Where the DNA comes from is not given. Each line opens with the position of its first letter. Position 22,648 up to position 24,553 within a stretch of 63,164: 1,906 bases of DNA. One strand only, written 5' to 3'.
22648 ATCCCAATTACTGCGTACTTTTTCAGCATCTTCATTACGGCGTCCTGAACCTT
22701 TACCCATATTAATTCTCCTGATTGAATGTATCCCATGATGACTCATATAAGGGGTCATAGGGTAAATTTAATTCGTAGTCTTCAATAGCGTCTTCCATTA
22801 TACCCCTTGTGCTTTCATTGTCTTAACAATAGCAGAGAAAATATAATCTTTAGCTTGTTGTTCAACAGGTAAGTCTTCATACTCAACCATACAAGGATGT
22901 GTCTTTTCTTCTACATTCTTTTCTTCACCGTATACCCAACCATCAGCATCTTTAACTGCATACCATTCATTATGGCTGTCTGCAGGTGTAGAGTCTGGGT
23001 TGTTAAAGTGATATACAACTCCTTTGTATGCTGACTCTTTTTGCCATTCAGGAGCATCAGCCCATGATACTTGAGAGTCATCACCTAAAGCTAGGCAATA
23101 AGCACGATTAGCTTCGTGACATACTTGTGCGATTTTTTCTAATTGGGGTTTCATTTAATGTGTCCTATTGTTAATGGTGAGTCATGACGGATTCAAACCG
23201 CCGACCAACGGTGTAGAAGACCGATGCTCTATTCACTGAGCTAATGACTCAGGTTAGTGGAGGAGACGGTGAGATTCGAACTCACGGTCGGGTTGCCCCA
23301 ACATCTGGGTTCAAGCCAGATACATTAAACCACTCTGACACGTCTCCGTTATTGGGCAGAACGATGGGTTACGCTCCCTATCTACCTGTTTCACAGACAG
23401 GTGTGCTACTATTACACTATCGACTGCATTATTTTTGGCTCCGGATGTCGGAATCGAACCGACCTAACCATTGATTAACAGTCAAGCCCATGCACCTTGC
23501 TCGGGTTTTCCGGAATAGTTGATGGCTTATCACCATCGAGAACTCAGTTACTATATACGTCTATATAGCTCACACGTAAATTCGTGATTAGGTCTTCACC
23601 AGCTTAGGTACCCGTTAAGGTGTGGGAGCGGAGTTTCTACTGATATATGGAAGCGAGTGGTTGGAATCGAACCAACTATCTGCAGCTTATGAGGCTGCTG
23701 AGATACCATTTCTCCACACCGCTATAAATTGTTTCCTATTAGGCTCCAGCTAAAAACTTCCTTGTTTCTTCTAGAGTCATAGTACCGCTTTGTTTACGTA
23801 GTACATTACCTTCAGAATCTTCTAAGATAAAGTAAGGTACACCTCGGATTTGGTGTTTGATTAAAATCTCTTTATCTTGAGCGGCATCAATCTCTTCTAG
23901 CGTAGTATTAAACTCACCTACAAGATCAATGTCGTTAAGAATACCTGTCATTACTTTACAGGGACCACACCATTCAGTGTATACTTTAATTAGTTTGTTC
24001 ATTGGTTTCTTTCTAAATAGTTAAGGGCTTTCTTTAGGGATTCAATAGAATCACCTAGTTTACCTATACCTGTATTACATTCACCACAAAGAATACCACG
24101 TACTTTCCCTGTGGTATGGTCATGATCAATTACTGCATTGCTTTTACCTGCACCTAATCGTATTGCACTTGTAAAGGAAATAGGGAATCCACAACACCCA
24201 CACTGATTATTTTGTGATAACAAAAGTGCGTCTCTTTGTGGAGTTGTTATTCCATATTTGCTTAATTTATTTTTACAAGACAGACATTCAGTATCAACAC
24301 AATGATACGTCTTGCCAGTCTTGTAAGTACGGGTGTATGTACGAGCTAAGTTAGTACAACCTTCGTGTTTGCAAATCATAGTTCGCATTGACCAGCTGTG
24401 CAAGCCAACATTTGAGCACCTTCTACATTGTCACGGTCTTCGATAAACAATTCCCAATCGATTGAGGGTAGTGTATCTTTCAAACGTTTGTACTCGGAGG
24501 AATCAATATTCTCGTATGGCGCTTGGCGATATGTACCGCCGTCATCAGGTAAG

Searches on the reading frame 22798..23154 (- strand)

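Call 38: search_protein_families(library=pfam, proteins=[window:22798-23154:-], max_evalue=0.01)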
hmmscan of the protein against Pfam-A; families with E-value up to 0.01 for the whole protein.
window:22798-23154:- (118 aa): 1 family
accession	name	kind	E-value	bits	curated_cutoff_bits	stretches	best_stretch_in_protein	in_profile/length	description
PF02026.21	RyR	-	7.6e-10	39.4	27.4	1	59-117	27-86/91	RyR domain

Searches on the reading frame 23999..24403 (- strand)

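Call 38: search_protein_families(library=pfam, proteins=[window:23999-24403:-], max_evalue=0.01)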
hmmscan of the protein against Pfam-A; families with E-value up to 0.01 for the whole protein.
window:23999-24403:- (134 aa): 1 family
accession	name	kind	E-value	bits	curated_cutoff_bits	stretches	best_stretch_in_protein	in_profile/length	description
PF02945.21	Endonuclease_7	-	6.4e-21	74.5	23.6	1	46-131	4-81/82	Recombination endonuclease VII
